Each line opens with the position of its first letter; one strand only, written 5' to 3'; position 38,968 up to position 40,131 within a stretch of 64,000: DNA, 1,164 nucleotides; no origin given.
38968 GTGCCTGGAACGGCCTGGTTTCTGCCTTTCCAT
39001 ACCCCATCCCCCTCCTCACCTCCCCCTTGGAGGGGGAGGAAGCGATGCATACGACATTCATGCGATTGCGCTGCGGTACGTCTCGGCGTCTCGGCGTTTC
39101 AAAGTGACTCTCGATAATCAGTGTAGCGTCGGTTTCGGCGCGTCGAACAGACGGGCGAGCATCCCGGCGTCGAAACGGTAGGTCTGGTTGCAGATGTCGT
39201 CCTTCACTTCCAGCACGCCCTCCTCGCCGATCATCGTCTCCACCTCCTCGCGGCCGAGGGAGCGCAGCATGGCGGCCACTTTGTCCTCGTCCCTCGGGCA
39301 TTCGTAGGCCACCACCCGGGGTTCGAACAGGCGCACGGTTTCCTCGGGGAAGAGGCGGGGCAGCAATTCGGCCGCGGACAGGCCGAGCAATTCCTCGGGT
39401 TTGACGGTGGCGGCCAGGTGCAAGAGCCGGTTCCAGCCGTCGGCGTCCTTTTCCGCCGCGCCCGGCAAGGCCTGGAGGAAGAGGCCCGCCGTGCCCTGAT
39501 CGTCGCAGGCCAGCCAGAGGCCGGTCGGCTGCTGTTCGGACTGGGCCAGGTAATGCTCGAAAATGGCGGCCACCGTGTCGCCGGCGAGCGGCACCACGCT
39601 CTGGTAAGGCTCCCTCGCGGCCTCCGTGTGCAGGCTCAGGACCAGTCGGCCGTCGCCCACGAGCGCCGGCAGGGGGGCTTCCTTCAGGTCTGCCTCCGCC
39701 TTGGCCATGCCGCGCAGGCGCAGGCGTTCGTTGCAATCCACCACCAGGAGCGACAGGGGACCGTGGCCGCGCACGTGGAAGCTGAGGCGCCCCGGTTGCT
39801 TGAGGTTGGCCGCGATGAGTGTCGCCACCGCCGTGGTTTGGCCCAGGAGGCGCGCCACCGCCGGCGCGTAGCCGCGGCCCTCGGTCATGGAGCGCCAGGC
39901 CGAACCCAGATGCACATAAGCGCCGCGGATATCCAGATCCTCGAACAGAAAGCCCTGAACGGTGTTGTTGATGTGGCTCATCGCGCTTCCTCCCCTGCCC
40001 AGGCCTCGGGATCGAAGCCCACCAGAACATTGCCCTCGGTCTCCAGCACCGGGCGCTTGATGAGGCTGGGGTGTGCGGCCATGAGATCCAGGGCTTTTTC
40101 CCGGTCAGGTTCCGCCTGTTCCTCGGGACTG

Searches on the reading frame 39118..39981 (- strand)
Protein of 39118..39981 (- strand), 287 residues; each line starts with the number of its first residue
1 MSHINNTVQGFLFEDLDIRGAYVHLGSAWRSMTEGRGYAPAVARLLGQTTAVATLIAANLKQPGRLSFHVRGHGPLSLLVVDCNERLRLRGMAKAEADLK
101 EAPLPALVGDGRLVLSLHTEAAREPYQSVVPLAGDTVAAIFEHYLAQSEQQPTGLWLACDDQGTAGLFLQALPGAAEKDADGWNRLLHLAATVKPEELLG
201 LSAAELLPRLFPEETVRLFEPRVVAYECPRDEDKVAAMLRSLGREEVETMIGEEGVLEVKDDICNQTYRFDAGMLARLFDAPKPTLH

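Call 51: search_protein_families(library=pfam, proteins=[window:39118-39981:-], max_evalue=0.01)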
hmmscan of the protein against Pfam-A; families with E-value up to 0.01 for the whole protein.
window:39118-39981:- (287 aa): 1 family
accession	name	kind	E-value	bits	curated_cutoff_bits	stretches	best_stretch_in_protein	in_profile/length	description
PF01430.24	HSP33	-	7.5e-69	232.6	21.4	1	7-271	2-273/273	Hsp33 protein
